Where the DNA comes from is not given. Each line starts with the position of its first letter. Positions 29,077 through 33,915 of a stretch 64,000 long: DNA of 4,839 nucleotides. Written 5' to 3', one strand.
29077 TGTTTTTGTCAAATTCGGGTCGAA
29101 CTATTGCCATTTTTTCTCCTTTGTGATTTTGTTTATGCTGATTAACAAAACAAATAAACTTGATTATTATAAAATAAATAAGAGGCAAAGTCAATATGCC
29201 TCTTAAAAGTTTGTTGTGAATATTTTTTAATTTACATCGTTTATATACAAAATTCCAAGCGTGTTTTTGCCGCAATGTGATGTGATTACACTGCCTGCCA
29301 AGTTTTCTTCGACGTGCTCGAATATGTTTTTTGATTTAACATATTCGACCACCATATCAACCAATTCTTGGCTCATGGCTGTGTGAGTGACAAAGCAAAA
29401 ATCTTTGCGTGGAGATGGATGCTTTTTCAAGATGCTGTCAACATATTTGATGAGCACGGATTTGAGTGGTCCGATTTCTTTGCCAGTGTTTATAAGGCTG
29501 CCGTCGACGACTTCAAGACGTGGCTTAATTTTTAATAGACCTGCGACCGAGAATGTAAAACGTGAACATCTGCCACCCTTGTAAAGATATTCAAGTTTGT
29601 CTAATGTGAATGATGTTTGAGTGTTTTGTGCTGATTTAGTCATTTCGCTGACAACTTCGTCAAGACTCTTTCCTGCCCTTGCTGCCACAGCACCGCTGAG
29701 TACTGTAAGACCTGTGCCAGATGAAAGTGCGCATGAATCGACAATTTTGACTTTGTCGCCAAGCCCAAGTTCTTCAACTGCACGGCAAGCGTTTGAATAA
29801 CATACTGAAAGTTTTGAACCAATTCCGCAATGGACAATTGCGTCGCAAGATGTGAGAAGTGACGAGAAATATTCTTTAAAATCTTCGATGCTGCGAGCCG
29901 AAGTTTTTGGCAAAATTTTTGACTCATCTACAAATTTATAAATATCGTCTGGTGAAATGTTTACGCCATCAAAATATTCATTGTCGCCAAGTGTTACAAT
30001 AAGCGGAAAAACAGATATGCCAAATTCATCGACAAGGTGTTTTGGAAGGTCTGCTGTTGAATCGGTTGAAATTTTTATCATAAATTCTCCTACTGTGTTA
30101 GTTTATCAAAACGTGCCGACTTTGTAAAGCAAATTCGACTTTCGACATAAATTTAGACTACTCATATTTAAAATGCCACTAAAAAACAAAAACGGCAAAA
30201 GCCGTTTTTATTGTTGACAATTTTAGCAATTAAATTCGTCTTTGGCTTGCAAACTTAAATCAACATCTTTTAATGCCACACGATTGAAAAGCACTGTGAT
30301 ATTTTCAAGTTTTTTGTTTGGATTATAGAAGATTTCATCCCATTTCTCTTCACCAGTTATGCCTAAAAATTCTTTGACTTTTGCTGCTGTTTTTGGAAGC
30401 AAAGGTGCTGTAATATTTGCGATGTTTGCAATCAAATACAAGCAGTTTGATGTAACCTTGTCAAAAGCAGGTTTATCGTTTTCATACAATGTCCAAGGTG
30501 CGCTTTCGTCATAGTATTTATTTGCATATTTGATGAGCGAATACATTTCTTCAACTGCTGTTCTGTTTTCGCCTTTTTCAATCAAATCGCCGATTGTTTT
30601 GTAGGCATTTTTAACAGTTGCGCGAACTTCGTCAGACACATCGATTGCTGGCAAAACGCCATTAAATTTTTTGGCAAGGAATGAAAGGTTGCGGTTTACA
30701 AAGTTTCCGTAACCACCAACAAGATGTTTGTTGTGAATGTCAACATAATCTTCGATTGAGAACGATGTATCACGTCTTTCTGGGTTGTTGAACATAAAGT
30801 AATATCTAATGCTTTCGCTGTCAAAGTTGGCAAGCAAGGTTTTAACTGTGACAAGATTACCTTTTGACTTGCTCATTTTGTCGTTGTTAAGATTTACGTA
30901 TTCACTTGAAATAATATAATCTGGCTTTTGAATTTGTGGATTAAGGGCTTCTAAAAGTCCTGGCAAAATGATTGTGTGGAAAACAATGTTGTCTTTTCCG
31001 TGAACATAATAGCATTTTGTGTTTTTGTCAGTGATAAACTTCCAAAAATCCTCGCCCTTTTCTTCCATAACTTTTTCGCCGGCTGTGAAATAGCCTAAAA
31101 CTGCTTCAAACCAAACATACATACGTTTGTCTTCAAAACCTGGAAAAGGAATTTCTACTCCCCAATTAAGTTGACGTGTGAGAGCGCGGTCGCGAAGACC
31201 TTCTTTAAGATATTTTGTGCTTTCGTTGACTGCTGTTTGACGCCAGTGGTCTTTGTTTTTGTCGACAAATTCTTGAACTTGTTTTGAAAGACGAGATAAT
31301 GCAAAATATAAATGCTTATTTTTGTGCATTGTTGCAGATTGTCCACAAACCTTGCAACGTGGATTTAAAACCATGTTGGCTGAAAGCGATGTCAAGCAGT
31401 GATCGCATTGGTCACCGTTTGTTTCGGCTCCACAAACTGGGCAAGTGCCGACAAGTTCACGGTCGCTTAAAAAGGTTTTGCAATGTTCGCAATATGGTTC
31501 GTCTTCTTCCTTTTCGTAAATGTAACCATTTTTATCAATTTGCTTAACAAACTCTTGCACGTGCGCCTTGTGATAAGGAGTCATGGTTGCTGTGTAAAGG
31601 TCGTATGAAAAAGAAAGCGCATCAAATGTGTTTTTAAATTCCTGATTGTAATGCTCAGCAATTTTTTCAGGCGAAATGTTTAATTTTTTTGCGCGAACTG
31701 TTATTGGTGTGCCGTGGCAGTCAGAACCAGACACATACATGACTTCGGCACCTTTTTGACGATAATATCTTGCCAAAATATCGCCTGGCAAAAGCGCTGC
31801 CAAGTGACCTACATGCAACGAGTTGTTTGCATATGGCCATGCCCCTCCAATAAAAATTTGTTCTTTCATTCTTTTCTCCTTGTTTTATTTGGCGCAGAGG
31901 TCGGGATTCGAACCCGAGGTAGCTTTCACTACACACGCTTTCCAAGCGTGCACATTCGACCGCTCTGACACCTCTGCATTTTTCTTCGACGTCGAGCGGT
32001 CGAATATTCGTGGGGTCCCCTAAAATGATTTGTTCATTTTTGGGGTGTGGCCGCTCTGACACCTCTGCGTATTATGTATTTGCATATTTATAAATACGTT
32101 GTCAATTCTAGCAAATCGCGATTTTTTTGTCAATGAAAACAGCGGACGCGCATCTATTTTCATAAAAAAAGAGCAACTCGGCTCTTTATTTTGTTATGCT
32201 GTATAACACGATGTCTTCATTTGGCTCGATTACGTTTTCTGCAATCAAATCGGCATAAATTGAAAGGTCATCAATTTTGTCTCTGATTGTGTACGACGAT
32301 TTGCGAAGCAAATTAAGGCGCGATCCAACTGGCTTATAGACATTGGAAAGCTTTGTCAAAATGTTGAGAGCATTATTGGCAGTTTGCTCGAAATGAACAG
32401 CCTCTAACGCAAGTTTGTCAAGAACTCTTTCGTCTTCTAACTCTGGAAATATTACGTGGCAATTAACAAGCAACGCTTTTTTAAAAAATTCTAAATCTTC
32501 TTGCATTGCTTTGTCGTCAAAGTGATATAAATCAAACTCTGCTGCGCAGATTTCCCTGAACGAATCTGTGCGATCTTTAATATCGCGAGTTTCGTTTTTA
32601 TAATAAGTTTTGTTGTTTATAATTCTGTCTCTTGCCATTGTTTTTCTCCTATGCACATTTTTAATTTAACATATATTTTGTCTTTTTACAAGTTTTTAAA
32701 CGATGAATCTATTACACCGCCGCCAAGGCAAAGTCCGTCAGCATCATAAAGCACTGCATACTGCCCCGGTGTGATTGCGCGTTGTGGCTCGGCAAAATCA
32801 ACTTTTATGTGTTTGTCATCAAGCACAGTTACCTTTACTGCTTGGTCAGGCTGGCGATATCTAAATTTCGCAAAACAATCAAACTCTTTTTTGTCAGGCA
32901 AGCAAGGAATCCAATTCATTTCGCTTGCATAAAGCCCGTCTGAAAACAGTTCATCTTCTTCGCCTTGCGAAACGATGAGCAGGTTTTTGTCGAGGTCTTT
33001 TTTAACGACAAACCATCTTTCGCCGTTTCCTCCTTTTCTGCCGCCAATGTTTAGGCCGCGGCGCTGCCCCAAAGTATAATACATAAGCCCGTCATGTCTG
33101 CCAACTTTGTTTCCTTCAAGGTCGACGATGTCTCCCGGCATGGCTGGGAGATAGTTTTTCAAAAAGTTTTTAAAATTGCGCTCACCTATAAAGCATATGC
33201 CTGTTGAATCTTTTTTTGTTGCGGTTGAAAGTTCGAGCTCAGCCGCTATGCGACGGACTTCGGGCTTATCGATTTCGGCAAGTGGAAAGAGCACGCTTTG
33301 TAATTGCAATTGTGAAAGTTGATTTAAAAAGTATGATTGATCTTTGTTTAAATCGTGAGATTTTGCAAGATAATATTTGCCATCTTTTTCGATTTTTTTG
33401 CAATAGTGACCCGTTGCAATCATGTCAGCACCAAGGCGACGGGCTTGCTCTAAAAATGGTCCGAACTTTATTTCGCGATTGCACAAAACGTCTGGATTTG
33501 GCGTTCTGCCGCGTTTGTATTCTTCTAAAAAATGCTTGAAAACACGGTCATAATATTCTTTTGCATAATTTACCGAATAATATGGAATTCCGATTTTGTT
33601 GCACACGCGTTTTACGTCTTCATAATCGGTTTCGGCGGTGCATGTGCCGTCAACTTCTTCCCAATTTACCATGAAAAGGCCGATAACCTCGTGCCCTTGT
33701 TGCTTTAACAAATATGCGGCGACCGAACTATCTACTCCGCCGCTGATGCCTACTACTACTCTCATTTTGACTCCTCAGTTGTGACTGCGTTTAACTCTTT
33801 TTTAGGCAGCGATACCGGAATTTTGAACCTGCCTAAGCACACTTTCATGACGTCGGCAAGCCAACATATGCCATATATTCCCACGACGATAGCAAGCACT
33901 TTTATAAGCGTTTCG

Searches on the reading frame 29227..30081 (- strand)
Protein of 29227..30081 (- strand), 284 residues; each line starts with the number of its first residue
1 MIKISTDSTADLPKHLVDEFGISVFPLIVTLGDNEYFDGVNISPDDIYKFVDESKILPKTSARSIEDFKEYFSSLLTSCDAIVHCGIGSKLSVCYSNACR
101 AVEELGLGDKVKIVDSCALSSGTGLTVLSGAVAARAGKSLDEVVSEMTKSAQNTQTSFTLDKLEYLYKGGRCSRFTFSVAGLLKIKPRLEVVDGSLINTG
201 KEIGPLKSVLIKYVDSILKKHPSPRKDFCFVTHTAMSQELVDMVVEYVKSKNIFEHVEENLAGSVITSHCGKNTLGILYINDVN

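Call 8: search_protein_families(library=pfam, proteins=[window:29227-30081:-])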
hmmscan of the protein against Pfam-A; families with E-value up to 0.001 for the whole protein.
window:29227-30081:- (284 aa): 1 family
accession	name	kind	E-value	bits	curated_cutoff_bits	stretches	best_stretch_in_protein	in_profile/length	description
PF02645.21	DegV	-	4.4e-59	200.5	27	1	2-281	2-279/280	Uncharacterised protein, DegV family COG1307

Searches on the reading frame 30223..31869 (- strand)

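Call 81: search_protein_families(library=pfam, proteins=[window:30223-31869:-], max_evalue=0.00001)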
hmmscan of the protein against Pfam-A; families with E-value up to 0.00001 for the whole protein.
window:30223-31869:- (548 aa): 5 families
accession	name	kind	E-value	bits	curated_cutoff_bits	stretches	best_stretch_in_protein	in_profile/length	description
PF09334.17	tRNA-synt_1g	-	4.1e-130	434.5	20.1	1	6-394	2-390/391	tRNA synthetases class I (M)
PF00133.28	tRNA-synt_1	-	8.6e-25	87.8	22.7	1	11-270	31-272/414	tRNA synthetases class I (I, L, M and V)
PF01406.26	tRNA-synt_1e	-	1.4e-19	71.1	27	2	14-127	19-131/301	tRNA synthetases class I (C) catalytic domain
PF19303.5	Anticodon_3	-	4.3e-10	40.1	23.5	1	415-512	14-110/152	Anticodon binding domain of methionyl tRNA ligase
PF01921.24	tRNA-synt_1f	-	1.5e-08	34.4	27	0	323-366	273-317/360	tRNA synthetases class I (K)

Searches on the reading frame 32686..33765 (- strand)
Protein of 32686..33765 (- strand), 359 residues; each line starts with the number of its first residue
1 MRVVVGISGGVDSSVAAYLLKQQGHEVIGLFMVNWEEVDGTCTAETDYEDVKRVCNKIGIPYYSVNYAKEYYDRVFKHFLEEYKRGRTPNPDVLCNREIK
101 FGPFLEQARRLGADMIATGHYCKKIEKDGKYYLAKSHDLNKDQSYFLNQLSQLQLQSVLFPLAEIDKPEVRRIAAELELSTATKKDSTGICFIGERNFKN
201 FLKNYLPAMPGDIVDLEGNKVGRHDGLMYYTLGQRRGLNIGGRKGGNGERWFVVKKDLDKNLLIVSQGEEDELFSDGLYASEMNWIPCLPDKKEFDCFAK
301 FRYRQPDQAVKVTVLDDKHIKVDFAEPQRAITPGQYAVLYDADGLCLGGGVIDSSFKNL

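Call 81: search_protein_families(library=pfam, proteins=[window:32686-33765:-], max_evalue=0.00001)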
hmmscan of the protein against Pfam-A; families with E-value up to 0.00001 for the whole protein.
window:32686-33765:- (359 aa): 6 families
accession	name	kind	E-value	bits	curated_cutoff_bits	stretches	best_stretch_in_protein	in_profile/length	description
PF03054.22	tRNA_Me_trans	-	9.1e-81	270.8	20.6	1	1-194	1-201/202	tRNA methyl transferase HUP domain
PF20259.3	tRNA_Me_trans_M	-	4.9e-25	87.3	27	1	199-267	1-66/66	tRNA methyl transferase PRC-barrel domain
PF20258.4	tRNA_Me_trans_C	-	2.9e-24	85.6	20.6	1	275-352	1-77/77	Aminomethyltransferase beta-barrel domain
PF02540.23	NAD_synthase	-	6.9e-08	32.3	21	1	2-76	20-89/242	NAD synthase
PF02568.20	ThiI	-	2.4e-06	27.8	20.5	0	2-83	5-79/197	Thiamine biosynthesis protein (ThiI)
PF01171.26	ATP_bind_3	-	7.5e-06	26.2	27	0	3-179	2-161/182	PP-loop family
